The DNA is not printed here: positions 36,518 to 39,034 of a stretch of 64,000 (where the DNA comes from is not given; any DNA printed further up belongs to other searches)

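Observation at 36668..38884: Extracellular NHL beta-propeller and TPR hairpin fused to a Yip1-type polytopic membrane domain, embedded between two ABC translocons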

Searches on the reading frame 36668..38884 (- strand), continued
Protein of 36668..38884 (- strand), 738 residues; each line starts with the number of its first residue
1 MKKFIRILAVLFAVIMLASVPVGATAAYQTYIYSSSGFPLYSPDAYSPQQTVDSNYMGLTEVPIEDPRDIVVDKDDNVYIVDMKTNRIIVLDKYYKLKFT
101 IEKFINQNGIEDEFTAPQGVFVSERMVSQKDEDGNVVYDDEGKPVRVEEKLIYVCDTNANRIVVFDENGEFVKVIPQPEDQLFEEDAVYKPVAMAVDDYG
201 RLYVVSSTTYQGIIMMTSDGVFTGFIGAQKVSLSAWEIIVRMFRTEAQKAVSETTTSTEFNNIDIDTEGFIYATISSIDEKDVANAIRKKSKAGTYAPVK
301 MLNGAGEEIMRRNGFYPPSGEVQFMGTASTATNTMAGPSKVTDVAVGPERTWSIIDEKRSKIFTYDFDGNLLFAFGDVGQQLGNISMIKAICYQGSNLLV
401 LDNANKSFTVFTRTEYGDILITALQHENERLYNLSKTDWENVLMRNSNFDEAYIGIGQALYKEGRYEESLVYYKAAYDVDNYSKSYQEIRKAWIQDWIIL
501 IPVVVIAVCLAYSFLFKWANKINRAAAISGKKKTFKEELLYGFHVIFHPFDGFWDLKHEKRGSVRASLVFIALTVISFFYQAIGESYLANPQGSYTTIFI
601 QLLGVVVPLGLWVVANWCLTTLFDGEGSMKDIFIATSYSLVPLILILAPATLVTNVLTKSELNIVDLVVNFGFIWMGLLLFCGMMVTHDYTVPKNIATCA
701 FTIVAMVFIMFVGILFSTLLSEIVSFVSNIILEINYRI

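Call 17: find_related_loci(query=A1, collection=genome_contigs, flank=10000)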
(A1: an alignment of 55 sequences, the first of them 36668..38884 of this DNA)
Query A1 (738 aa) in genome_contigs; peptide patterns used: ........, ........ (x = any residue, [..] = any of these).
600 stretches matched a pattern (row limit reached: there are more); 593 encode a relative of the query (tblastn E <= 1e-3); the best 80 are kept; 80 distinct loci.
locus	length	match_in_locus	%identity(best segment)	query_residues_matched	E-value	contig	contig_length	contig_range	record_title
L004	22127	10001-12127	60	1-738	0e+0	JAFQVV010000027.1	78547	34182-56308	MAG: Clostridia bacterium isolate RGIG2197 Goat_Colon.Co__c2016547, whole genome shotgun sequence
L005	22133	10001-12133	58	2-738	0e+0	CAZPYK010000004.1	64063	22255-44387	MAG TPA_asm: uncultured Ruminococcus sp. isolate SRP225648_co1_490 genome assembly, contig: NODE_698_length_64063_cov_40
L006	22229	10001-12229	57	1-737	0e+0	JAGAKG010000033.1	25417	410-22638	MAG: Clostridia bacterium isolate RGIG8519 Water_deer_Cecum-2__c254166, whole genome shotgun sequence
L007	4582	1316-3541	56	1-738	0e+0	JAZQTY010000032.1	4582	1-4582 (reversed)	MAG: Eubacteriales bacterium isolate T1900045184_TC20190180.MAGScoT_cleanbin_000037 SGB_5258_k141_1628206, whole genome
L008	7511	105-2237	59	2-738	0e+0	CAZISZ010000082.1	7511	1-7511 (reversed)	MAG TPA_asm: uncultured Ruminococcus sp. isolate SRP225648_co1_540 genome assembly, contig: NODE_25103_length_7511_cov_5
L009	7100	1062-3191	59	1-738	0e+0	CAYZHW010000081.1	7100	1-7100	MAG TPA_asm: uncultured Lachnospiraceae bacterium isolate SRP315200_co2_712 genome assembly, contig: NODE_17851_length_7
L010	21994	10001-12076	60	21-738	0e+0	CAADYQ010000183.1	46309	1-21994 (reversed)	MAG TPA_asm: Clostridia bacterium, isolate HGM12681, WGS project CAADYQ010000000 data, contig: ERS396355_37_k85_232564,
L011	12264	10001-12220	56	1-738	0e+0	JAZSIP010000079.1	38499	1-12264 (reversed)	MAG: Eubacteriales bacterium isolate T1900044569_TS20190035.MAGScoT_cleanbin_000030 SGB_429_k141_139772, whole genome sh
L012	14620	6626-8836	56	1-738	0e+0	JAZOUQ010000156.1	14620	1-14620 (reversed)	MAG: Eubacteriales bacterium isolate T1900045532_YK20190226.MAGScoT_cleanbin_000011 SGB_7733_k141_1737162, whole genome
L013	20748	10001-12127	57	1-738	0e+0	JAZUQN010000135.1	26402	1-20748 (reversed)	MAG: Eubacteriales bacterium isolate T1900044857_TS20190323.MAGScoT_cleanbin_000049 SGB_3072_k141_1435082, whole genome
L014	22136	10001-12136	57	1-737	0e+0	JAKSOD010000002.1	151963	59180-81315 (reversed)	MAG: Clostridia bacterium isolate Horse_feces168 MAG168_2, whole genome shotgun sequence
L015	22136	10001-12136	55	1-738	0e+0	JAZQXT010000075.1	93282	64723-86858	MAG: Eubacteriales bacterium isolate T1900045161_TC20190155.MAGScoT_cleanbin_000054 SGB_5072_k141_1366657, whole genome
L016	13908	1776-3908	58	1-738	0e+0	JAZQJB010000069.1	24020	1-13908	MAG: Eubacteriales bacterium isolate T1900044621_TS20190087.MAGScoT_cleanbin_000038 SGB_892_k141_505679, whole genome sh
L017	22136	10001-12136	58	1-738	0e+0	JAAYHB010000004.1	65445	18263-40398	MAG: Clostridiales bacterium isolate AS09scLD_304 18162_AS09, whole genome shotgun sequence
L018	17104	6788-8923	56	1-737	0e+0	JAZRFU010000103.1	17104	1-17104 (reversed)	MAG: Eubacteriales bacterium isolate T1900045494_YK20190188.MAGScoT_cleanbin_000026 SGB_7409_k141_1596825, whole genome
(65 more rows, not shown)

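Call 24: predict_structure(alignment_id=A1)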
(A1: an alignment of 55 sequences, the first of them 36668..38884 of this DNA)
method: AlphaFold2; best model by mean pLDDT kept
length: 738 residues; sequences in the alignment: 55
mean_pLDDT: 73.9   pTM: 0.54
mean pLDDT of the five models: 73.9, 71.8, 70.7, 68.1, 67.0
residues with pLDDT >= 90: 96; 70-90: 371; 50-70: 186; < 50: 85
segments of 3 or more residues with pLDDT < 50: 1-3, 16-41, 228-237, 251-257, 317-323, 325-333, 378-383, 448-452, 481-483
pLDDT, mean of each block of 10 residues (from residue 1): 59 52 30 46 70 88 89 92 93 93 88 90 84 82 84 90 90 81 64 85 74 77 64 46 55 51 82 71 66 66 72 53 44 57 83 79 76 59 66 89 87 80 78 67 53 53 63 56 52 63 68 73 70 78 84 83 88 89 65 64 86 89 80 92 86 68 79 90 89 87 89 81 84 78
secondary structure, 60 per line:
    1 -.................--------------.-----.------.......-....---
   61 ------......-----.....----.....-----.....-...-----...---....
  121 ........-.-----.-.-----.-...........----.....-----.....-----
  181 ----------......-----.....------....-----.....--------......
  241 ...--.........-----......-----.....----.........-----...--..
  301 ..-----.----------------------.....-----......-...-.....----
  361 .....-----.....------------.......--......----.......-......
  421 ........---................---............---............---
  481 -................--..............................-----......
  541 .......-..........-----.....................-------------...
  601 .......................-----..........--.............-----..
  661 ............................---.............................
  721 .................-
elements in order (helices of 4 or more, strands of 3 or more residues): H2-18 E46-52 H54-57 E67-72 E78-82 E87-91 E97-101 E103-105 E111-113 E117-128 E146-156 E161-165 E171-175 E191-196 E202-206 E213-216 E222-226 H235-243 H246-254 E260-265 E271-275 H280-288 E299-302 H331-335 E341-346 E352-356 E361-365 E371-375 E388-394 E397-402 E407-413 H415-428 H432-447 H451-462 H466-477 H482-497 H500-529 H535-547 H549-558 H564-584 H598-623 H629-638 H641-653 H659-688 H692-737

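Call 26: search_protein_representatives(protein=window:36668-38884:-)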
Query: 738 residues. Proteins with E-value up to 0.001 (for the whole library): 4342; up to 1e-10: 2346; up to 1e-30: 1315. The best 150 are listed.
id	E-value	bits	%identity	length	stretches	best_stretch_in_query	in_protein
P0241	1.7e-235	800.1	51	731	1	2-738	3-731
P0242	4.9e-219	745.7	52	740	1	1-738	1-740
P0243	4.8e-210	715.9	49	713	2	150-736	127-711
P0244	7.7e-202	688.8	47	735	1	1-737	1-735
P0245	3.6e-200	683.3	47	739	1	3-737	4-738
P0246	1.7e-199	681.1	46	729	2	151-737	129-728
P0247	3.9e-197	673.3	47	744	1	1-737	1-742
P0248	2.5e-193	660.7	46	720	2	149-738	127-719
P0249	1.3e-184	631.9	48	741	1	8-734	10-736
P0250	4.5e-183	626.8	44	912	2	151-738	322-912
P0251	6.5e-176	603.1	46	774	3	149-737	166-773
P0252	6.5e-175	599.8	47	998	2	65-737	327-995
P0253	1.1e-164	566.0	44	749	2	148-737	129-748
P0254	1.2e-164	565.9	45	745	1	1-737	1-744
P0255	7.8e-164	563.2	41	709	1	1-737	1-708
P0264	2.5e-150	518.6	37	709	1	2-738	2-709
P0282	5.5e-132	457.9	34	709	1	4-735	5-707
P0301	5.0e-126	438.2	34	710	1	7-736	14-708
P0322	2.5e-113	396.3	33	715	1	10-737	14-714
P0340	2.1e-107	376.7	32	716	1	12-736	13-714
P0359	3.8e-100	352.7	31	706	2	148-737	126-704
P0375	2.5e-98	346.7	31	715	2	147-737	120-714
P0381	1.3e-97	344.3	31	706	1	1-735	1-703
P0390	5.3e-96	339.0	30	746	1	12-734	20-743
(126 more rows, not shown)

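Call 27: list_cluster_members(proteins=[P0390, P0381, P0375, P0359, P0340, P0322, P0301, P0282, P0264, P0250])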
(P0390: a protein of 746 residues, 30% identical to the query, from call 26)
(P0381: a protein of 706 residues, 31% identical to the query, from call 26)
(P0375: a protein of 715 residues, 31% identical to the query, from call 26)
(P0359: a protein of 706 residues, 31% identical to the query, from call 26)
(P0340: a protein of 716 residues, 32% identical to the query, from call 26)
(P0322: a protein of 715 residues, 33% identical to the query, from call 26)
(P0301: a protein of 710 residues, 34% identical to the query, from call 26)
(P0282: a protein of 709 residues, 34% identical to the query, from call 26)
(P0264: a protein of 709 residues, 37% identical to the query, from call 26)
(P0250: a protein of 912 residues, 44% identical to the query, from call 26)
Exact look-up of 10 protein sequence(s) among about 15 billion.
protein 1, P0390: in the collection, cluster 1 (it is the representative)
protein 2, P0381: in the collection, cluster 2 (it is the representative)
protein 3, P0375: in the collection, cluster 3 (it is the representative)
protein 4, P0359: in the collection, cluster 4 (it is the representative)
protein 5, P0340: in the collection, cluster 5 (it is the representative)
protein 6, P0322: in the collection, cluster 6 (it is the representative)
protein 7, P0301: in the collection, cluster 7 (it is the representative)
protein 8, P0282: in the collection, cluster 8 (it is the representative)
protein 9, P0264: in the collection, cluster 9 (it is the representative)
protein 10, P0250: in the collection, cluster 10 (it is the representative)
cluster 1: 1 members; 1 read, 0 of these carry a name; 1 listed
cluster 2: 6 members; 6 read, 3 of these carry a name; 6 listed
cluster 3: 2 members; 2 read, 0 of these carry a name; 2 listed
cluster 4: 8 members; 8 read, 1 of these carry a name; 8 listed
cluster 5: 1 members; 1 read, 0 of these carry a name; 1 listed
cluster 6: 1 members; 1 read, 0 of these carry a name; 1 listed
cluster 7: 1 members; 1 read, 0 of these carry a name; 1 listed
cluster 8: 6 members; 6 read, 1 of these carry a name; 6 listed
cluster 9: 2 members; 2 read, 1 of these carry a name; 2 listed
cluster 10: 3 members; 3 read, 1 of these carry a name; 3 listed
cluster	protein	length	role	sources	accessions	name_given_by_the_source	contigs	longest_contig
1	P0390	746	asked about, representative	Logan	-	-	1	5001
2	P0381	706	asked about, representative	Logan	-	-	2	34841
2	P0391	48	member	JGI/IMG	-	hypothetical protein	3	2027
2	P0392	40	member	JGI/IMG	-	hypothetical protein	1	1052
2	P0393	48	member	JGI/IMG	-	hypothetical protein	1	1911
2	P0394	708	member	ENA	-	-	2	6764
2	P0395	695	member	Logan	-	-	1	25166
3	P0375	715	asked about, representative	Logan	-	-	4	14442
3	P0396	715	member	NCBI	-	-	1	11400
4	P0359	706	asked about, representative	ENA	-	-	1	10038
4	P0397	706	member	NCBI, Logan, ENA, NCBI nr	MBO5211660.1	MAG: hypothetical protein J6B80_07010 [Clostridia bacterium] | hypothetical protein [Clostridia bacterium]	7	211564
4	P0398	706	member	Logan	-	-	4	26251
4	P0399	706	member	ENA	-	-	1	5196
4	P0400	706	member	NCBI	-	-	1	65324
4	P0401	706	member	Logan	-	-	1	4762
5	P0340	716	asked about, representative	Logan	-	-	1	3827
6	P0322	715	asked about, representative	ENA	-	-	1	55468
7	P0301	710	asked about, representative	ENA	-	-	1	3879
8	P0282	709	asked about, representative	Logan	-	-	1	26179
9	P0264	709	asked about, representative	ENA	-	-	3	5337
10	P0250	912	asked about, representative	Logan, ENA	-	-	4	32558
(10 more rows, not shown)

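Call 28: fold_search(model_id=the predicted structure, library=pdb)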
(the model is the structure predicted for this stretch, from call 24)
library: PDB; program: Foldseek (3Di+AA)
matches with E <= 10: 722; with E <= 0.001: 305
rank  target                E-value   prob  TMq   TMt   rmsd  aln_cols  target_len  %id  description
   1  6d69                  1.1e-14  1.00  0.31  0.73   6.8       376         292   15  Crystal Structure of the NHL Repeat Region of D. melanogaster Thin (released 2019-04-24)
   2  6xg7                  2.0e-14  1.00  0.30  0.73   7.3       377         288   15  1.3 A Resolution Structure of the of the NHL Repeat Region of D. melanogaster Thin (released 2020-12-16)
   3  8j72_B                6.0e-14  1.00  0.29  0.72   6.8       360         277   16  Crystal structure of mammalian Trim71 in complex with lncRNA Trincr1 (released 2024-03-06)
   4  8j72_A                7.3e-14  1.00  0.30  0.76   7.3       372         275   15  Crystal structure of mammalian Trim71 in complex with lncRNA Trincr1 (released 2024-03-06)
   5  6fpt_B                7.3e-14  1.00  0.30  0.55   7.9       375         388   15  Crystal structure of Danio rerio Lin41 filamin-NHL domains (released 2018-05-09)
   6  6fq3_A                2.0e-13  1.00  0.28  0.52   8.6       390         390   16  Crystal structure of Danio rerio Lin41 filamin-NHL domains in complex with lin-29A 5'UTR 13mer RNA (released 2018-05-09)
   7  9jur                  2.9e-13  1.00  0.29  0.71   7.7       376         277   16  Crystal Structure of NHL domain of human E3 ubiquitin-protein ligase TRIM71 (released 2025-04-30)
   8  1q7f_B                3.0e-13  1.00  0.29  0.69   6.7       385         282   12  Brain Tumor NHL domain (released 2003-10-21)
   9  6fpt_A                4.8e-13  1.00  0.30  0.54   7.9       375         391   15  Crystal structure of Danio rerio Lin41 filamin-NHL domains (released 2018-05-09)
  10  4zlr_B                4.8e-13  1.00  0.28  0.69   6.7       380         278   12  Structure of the Brat-NHL domain bound to consensus RNA motif (released 2015-11-11)
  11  7qrx_A                5.9e-13  1.00  0.28  0.69   8.6       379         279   17  Crystal structure of NHL domain of TRIM71 (released 2022-05-04)
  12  4zlr_A                2.2e-12  1.00  0.30  0.73   6.9       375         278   14  Structure of the Brat-NHL domain bound to consensus RNA motif (released 2015-11-11)
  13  7qrv_D                1.2e-11  1.00  0.29  0.72   6.6       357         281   12  Crystal structure of NHL domain of TRIM2 (full C-terminal) (released 2022-05-04)
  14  1q7f_A                1.4e-11  1.00  0.29  0.71   6.6       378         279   14  Brain Tumor NHL domain (released 2003-10-21)
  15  5ex7_A                1.4e-11  1.00  0.28  0.69   6.8       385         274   12  Crystal structure of Brat NHL domain in complex with an 8-nt hunchback mRNA (released 2015-12-09)
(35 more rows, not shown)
